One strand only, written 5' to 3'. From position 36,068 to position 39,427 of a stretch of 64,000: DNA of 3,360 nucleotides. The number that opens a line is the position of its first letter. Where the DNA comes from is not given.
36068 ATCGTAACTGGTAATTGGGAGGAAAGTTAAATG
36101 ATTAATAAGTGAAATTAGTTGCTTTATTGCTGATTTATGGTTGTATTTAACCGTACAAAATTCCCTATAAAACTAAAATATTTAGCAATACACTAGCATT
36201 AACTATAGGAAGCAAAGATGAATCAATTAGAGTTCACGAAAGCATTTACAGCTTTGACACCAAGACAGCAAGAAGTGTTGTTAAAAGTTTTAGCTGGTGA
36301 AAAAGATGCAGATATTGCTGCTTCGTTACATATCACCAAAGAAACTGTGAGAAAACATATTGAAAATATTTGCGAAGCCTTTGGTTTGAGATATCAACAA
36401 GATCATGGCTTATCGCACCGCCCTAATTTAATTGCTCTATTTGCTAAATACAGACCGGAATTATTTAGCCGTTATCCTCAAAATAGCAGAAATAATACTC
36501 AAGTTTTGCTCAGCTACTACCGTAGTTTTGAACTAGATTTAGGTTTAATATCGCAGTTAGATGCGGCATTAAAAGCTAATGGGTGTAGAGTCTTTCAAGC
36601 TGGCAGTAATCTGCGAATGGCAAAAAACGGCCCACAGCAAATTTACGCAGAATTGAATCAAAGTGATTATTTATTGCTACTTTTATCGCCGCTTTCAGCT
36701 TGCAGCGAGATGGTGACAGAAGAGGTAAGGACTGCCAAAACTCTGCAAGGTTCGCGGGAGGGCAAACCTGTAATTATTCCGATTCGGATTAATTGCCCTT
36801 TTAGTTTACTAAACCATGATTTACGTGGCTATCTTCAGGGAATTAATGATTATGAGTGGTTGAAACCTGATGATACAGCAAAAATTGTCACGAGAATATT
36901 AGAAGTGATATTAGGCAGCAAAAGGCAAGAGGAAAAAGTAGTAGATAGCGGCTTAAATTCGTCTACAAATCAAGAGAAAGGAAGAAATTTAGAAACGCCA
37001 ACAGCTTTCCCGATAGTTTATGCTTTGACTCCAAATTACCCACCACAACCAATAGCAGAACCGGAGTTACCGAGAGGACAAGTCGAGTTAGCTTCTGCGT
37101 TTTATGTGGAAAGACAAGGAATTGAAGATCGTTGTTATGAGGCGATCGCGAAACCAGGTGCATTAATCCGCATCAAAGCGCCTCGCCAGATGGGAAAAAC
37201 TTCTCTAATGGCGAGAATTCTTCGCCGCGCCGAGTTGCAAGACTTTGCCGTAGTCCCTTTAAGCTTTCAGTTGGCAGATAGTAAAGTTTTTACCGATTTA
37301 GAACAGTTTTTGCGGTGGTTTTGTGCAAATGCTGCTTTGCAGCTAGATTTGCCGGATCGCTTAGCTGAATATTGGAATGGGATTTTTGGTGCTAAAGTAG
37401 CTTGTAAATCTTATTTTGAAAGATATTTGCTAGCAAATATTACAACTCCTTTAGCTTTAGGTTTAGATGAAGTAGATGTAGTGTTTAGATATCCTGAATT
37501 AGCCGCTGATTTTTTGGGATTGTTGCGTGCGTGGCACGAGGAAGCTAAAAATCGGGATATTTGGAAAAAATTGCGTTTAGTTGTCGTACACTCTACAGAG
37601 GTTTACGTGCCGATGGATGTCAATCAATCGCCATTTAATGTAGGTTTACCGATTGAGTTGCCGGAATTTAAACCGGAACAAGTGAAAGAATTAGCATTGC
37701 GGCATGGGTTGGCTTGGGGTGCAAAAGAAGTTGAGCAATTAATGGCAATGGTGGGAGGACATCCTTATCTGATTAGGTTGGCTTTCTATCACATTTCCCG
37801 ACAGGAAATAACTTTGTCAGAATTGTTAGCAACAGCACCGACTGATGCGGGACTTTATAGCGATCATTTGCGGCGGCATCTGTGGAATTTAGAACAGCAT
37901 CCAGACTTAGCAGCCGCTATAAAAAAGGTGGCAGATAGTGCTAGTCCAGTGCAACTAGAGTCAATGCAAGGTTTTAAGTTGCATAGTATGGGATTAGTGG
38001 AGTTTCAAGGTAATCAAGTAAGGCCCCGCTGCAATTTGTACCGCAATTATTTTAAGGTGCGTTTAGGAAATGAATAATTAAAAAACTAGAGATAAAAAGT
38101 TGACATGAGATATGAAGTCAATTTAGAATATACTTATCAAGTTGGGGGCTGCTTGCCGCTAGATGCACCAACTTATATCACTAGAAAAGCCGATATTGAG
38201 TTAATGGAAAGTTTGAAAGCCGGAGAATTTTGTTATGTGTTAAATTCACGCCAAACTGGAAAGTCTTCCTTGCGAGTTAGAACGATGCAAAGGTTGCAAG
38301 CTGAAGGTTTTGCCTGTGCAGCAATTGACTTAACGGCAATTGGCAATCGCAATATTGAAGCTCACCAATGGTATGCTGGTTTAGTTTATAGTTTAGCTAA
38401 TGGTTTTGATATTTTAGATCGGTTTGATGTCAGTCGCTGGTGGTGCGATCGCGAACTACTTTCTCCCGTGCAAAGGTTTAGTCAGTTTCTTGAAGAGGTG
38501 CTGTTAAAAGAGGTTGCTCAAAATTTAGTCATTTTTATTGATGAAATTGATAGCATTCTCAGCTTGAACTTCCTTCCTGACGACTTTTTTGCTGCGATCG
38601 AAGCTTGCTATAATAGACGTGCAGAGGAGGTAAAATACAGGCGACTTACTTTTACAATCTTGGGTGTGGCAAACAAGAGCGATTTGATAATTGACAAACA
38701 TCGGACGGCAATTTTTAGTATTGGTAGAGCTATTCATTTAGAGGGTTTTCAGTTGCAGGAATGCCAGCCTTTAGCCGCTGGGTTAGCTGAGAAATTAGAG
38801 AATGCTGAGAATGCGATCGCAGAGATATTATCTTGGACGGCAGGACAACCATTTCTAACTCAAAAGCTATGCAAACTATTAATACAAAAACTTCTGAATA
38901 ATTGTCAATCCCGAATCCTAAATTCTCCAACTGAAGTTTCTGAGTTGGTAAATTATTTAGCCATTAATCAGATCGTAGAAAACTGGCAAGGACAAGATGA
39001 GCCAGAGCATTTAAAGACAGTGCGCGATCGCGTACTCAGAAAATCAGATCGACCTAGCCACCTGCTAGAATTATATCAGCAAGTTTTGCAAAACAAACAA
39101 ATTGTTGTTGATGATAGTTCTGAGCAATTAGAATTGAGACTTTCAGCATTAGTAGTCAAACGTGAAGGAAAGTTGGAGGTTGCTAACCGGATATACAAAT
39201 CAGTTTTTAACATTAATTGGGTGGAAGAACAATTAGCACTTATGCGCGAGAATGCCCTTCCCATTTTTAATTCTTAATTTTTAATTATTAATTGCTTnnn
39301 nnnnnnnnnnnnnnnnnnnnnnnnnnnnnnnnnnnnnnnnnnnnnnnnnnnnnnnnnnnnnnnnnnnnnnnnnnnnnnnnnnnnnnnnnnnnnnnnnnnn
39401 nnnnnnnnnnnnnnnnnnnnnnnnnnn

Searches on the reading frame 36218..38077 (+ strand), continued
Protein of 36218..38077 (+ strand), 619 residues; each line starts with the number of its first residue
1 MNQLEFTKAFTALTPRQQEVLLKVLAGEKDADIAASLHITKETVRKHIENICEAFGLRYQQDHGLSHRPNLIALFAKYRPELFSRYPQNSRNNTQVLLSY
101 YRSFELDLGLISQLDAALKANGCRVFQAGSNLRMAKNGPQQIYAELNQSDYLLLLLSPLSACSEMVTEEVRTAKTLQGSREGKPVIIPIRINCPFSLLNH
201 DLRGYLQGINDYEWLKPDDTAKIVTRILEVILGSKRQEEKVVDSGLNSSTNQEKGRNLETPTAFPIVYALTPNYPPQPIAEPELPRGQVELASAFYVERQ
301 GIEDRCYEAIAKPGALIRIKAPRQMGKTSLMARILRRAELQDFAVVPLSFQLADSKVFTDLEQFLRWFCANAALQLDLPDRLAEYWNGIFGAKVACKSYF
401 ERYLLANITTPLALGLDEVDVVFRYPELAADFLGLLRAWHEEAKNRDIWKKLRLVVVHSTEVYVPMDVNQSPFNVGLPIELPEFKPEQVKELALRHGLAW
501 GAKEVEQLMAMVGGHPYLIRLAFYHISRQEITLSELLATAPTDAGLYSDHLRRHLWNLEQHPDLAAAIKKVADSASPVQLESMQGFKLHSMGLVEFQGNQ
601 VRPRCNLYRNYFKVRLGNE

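Call 83: fold_search(model_id=the predicted structure, library=pdb)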
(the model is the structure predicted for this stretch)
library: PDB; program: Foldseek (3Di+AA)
matches with E <= 10: 1554; with E <= 0.001: 52
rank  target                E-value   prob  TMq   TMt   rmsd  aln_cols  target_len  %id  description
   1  7dfv_B                2.0e-08  1.00  0.32  0.38  21.5       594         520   11  Cryo-EM structure of plant NLR RPP1 tetramer core part (released 2020-12-16)
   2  7crc_B                2.2e-08  1.00  0.29  0.17  21.6       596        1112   12  Cryo-EM structure of plant NLR RPP1 tetramer in complex with ATR1 (released 2020-12-16)
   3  7dfv_A                4.6e-08  1.00  0.32  0.37  21.7       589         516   11  Cryo-EM structure of plant NLR RPP1 tetramer core part (released 2020-12-16)
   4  2qen                  1.6e-07  1.00  0.37  0.61   6.1       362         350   12  The walker-type atpase paby2304 of pyrococcus abyssi (released 2008-07-01)
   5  1w5s_B                4.1e-07  1.00  0.31  0.44   9.8       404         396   16  Structure of the Aeropyrum Pernix ORC2 protein (ADP form) (released 2004-10-05)
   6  7crc_A                9.2e-07  1.00  0.33  0.20  21.6       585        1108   11  Cryo-EM structure of plant NLR RPP1 tetramer in complex with ATR1 (released 2020-12-16)
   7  2fna_A                9.6e-07  1.00  0.36  0.58   6.4       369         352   10  Crystal structure of an archaeal aaa+ atpase (sso1545) from sulfolobus solfataricus p2 at 2.00 A resolution (released 2006-02-07)
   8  1w5t_A                1.3e-06  1.00  0.32  0.47   9.1       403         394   16  Structure of the Aeropyrum Pernix ORC2 protein (ADPNP-ADP complexes) (released 2004-10-05)
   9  1w5s_A                3.9e-06  1.00  0.31  0.46   9.7       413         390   16  Structure of the Aeropyrum Pernix ORC2 protein (ADP form) (released 2004-10-05)
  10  7jgr_A                5.3e-05  1.00  0.27  0.39  14.1       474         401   12  Structure of Drosophila ORC bound to DNA (84 bp) and Cdc6 (released 2020-09-09)
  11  5m7n_B                5.5e-05  1.00  0.20  0.27  23.7       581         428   11  Crystal structure of NtrX from Brucella abortus in complex with ATP processed with the CrystalDirect automated mountin (released 2017-01-25)
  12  8juw_F                6.3e-05  0.99  0.18  0.21  24.9       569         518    9  Human ATAD2 Walker B mutant-H3/H4K5Q complex, ATP state (released 2023-10-18)
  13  5ep0                  8.0e-05  1.00  0.21  0.31  18.8       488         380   12  Quorum-Sensing Signal Integrator LuxO - Receiver+Catalytic Domains (released 2016-04-20)
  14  3j98_A                9.6e-05  1.00  0.21  0.20  24.2       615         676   10  Structure of 20S supercomplex determined by single particle cryoelectron microscopy (State IIIa) (released 2015-01-28)
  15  7lmz_A                1.3e-04  0.99  0.22  0.19  28.5       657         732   11  Cryo-EM structure of human p97 in complex with Npl4/Ufd1 and Ub6 (Class 1) (released 2021-09-15)
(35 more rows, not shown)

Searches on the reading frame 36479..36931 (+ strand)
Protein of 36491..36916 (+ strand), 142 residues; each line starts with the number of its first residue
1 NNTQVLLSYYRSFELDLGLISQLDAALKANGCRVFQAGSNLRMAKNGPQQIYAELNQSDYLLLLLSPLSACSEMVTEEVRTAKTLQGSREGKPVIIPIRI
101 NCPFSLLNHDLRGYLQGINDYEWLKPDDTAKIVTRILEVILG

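Call 101: search_solved_structures(query=window:36491-36916:+, max_evalue=10, show_alignments=3)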
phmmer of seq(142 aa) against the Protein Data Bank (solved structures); distinct sequences matched with E-value up to 10: 0.

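Call 104: search_solved_structures(query=A5, max_evalue=10, show_alignments=3)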
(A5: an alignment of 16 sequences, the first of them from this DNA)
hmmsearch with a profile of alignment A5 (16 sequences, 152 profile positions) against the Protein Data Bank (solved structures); distinct sequences matched with E-value up to 10: 9.
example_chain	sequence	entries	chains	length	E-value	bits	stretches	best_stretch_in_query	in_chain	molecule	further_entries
9mud_K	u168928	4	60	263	0.071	16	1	13-123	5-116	Cat1 (CRISPR associated TIR 1) pentagonal filament | Cat1 (CRISPR associated TIR 1) pentagonal filament assembly | Cat1 (CRISPR-associated TIR 1)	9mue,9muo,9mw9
10ra_A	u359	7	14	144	0.56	13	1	5-71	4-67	Sterile alpha and TIR motif-containing protein 1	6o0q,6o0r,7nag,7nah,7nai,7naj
6o0u_A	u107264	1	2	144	0.58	13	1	5-71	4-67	Sterile alpha and TIR motif-containing protein 1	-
9hq0_A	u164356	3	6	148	0.7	12.7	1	6-71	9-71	NAD(+) hydrolase SARM1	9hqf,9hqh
6o0v_A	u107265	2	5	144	0.7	12.7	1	5-71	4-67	Sterile alpha and TIR motif-containing protein 1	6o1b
9mw1_B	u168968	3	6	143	0.77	12.6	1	6-71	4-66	NAD(+) hydrolase SARM1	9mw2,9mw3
10rb_A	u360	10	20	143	0.8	12.5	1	6-71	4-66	NAD(+) hydrolase SARM1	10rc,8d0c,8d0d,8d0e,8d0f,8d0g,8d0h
9tzw_A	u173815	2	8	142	0.83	12.5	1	6-71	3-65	NAD(+) hydrolase SARM1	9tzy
7r81_b1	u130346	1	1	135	1.8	11.4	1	84-144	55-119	60S ribosomal protein L27 (eL27)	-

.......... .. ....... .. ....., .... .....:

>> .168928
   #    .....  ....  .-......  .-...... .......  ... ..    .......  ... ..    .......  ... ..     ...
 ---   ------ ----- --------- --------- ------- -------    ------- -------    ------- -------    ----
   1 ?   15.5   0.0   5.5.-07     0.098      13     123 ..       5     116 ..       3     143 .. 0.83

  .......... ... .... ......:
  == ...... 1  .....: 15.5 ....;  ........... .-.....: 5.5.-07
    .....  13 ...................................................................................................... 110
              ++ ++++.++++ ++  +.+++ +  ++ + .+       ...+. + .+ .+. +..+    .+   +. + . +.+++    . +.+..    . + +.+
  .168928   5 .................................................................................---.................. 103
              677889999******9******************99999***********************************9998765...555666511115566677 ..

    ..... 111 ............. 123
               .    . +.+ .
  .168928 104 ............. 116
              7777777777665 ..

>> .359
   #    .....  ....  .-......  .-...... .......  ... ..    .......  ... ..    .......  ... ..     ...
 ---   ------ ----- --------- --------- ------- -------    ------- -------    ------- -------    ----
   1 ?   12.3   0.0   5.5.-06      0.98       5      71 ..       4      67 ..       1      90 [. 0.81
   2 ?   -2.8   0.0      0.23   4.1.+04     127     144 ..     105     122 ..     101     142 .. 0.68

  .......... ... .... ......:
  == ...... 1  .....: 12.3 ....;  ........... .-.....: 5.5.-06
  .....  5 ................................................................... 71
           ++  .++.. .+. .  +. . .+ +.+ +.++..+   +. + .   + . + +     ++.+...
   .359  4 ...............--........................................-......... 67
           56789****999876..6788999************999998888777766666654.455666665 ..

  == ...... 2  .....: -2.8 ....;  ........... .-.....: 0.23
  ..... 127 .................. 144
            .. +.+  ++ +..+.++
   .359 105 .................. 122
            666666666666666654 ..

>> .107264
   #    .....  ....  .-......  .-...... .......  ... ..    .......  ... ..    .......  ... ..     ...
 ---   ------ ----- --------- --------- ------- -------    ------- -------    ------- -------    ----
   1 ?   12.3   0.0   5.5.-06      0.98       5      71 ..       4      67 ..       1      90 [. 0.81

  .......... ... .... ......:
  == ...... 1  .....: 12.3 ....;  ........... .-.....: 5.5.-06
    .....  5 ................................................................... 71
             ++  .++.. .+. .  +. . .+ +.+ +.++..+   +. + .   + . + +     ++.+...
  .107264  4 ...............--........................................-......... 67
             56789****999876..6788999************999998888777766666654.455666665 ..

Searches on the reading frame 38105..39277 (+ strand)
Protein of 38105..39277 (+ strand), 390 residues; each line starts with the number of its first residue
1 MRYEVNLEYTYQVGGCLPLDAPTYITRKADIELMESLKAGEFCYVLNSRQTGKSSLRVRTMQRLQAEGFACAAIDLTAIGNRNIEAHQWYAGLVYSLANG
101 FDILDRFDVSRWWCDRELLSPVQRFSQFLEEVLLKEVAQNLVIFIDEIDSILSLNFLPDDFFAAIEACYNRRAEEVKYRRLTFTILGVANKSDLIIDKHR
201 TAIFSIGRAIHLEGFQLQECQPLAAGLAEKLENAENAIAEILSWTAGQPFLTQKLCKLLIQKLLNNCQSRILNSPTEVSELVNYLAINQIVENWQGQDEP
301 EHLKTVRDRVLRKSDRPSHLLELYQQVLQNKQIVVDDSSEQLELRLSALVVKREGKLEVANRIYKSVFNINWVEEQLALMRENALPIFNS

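Call 3: search_protein_families(library=pfam, proteins=[window:38105-39277:+], max_evalue=0.01)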
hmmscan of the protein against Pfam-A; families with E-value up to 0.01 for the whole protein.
window:38105-39277:+ (390 aa): 1 family
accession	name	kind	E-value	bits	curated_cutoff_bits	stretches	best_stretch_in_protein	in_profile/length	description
PF14516.12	AAA_35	-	1.8e-26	93.2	27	1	15-368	4-329/331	AAA-like domain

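Call 4: search_protein_families(library=ncbifam, proteins=[window:38105-39277:+], max_evalue=0.01)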
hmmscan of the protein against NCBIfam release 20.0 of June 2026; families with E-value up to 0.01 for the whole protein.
window:38105-39277:+ (390 aa): 0 families

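Call 5: search_protein_families(library=padloc, proteins=[window:38105-39277:+], max_evalue=0.01)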
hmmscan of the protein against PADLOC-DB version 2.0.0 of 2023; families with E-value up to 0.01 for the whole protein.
window:38105-39277:+ (390 aa): 1 family
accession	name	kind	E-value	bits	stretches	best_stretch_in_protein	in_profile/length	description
PDLC04984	PDC-S27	-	3.2e-05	21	1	128-255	91-214/474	-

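Call 25: find_homologous_proteins(query=window:38105-39277:+, max_evalue=0.00001)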
Query window:38105-39277:+ (390 aa): 3083 proteins with E <= 0.00001 among 8000 candidates; the best 120 are listed.
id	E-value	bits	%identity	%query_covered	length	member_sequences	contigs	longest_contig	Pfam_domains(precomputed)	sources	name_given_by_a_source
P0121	2.4e-243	825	95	100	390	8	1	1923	PF14516.13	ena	-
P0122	1.2e-232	789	90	100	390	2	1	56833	PF14516.13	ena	-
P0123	6.5e-222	754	86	100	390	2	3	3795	PF14516.13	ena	-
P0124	4.1e-193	659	75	100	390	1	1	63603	PF14516.13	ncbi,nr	ncbi:hypothetical protein BCD67_21950 [Oscillatoriales cyanobacterium USR001]|nr:hypothetical protei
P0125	1.2e-188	645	75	96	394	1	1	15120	PF14516.13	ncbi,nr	ncbi:MAG TPA: AAA-like domain-containing protein [Kamptonema sp.]|nr:AAA-like domain-containing prot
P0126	1.6e-188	644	74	96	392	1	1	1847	PF14516.13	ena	-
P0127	1.5e-179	615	71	98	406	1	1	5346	PF14516.13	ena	-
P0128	2.0e-179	614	70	100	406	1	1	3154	PF14516.13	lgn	-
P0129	2.6e-178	611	70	99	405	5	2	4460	PF14516.13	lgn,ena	-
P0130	8.1e-177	606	70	99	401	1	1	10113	PF14516.13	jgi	jgi:hypothetical protein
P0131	4.0e-142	492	53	96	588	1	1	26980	PF14516.13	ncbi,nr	ncbi:MAG: AAA-like domain-containing protein [Oculatellaceae cyanobacterium bins.114]|nr:AAA-like do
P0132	2.0e-141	489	60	96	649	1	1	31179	PF25168.2,PF24105.2,PF24805.2,PF25048.2,PF23342.2,PF23411.2,PF24817.2,PF23393.3,PF23389.2,PF23609.2,PF20426.5,PF25460.2,PF00400.39,PF11715.17,PF23749.2,PF23414.2,PF25178.1,PF23410.5,PF23775.2,PF25174.2,PF24814.2,PF23381.2,PF21029.4,PF25173.2,PF23383.2,PF25171.2,PF12894.14,PF25175.2,PF24796.2,PF07676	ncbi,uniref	ncbi:AAA-like domain-containing protein, partial [Microcoleus sp. D2_18a_B4]|uniref:AAA-like domain-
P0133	4.5e-141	488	60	95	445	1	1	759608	PF14516.13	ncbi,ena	-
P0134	4.9e-141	488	56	97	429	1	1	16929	PF14516.13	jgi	jgi:hypothetical protein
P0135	8.3e-141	487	51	94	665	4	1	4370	PF14516.13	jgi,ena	-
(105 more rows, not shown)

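Call 26: find_encoding_contigs(protein=P0124, flank=8000, max_places=3)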
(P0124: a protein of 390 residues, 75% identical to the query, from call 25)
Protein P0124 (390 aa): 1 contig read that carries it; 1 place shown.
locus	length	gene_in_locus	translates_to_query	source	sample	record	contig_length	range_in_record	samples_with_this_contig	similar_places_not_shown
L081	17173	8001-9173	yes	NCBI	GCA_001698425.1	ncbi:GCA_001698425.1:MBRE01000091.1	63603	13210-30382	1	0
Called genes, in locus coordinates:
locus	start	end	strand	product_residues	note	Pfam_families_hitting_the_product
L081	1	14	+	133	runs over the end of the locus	-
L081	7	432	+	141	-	PF01844:HNH, PF14279:HNH_5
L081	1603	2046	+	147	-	PF00248:Aldo_ket_red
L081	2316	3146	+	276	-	-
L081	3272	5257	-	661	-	PF01145:Band_7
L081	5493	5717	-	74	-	-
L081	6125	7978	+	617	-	PF00196:GerE, PF13676:TIR_2, PF14516:AAA_35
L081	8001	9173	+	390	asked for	PF14516:AAA_35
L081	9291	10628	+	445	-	PF17820:PDZ_6, PF19238:Radical_SAM_2, PF04459:DUF512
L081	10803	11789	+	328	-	PF00291:PALP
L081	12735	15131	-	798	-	PF00580:UvrD-helicase, PF13245:AAA_19, PF13538:UvrD_C_2 (faint), PF13361:UvrD_C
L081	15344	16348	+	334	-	PF14257:DUF4349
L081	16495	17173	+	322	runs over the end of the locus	PF01297:ZnuA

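Call 27: find_encoding_contigs(protein=P0130, flank=8000, max_places=3)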
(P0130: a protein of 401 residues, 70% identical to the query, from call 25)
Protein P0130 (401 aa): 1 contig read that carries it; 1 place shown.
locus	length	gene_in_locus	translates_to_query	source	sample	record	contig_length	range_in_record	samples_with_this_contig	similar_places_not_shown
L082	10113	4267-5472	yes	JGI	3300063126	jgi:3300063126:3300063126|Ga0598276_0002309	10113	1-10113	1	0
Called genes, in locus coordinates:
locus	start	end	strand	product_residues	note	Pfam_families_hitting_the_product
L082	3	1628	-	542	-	?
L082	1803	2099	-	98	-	-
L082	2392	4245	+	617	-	PF00196:GerE, PF13676:TIR_2, PF14516:AAA_35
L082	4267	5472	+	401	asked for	PF14516:AAA_35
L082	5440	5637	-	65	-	-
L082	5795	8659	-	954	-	PF13538:UvrD_C_2, PF00805:Pentapeptide, PF13576:Pentapeptide_3 (faint), PF00805:Pentapeptide, PF13599:Pentapeptide_4 (weak), PF00805:Pentapeptide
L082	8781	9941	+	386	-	PF13513:HEAT_EZ (faint), PF02985:HEAT (faint), PF13646:HEAT_2 (weak)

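Call 39: search_solved_structures(query=window:38105-39277:+, max_evalue=1)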
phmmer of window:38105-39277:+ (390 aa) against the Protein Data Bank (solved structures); distinct sequences matched with E-value up to 1: 3.
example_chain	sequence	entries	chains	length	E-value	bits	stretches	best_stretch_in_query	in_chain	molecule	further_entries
3cmu_A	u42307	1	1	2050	0.0028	19.9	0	36-76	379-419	Protein recA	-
3cmt_A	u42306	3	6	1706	0.011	17.9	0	36-76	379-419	Protein recA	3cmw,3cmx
3cmv_A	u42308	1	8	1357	0.058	15.6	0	36-76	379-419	Protein recA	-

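Call 49: search_protein_families(library=pfam, proteins=[L082:1803-2099:-], max_evalue=1)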
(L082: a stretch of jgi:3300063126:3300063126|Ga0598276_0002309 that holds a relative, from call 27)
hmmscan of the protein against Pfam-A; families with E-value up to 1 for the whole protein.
L082:1803-2099:- (98 aa): 0 families

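Call 55: predict_structure(alignment_id=A2)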
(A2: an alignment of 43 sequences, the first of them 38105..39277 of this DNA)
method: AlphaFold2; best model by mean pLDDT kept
length: 390 residues; sequences in the alignment: 43
mean_pLDDT: 81.3   pTM: 0.77
mean pLDDT of the five models: 81.3, 79.3, 79.0, 78.9, 76.6
residues with pLDDT >= 90: 167; 70-90: 154; 50-70: 40; < 50: 29
segments of 3 or more residues with pLDDT < 50: 1-22, 387-390
pLDDT, mean of each block of 10 residues (from residue 1): 25 35 69 94 75 79 94 87 86 95 94 95 95 95 89 78 90 94 83 57 75 83 79 88 88 85 68 81 92 70 79 79 95 85 81 87 94 93 59
secondary structure, 60 per line:
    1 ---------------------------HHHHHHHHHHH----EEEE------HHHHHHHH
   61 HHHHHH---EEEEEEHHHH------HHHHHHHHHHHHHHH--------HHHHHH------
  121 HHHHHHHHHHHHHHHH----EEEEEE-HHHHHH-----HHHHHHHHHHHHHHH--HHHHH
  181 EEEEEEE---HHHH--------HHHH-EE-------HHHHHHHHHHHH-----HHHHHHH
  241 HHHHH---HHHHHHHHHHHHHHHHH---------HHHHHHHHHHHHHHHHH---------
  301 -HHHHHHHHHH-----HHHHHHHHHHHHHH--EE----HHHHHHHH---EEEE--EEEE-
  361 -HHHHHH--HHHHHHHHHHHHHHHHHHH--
elements in order: H28-38 E43-46 H53-66 E70-75 H76-79 H86-100 H109-114 H121-136 E141-146 H148-153 H159-173 H176-180 E181-187 H191-194 H203-206 H217-228 H234-245 H249-265 H275-291 H302-311 H317-330 H339-346 E350-353 E356-359 H362-367 H370-388
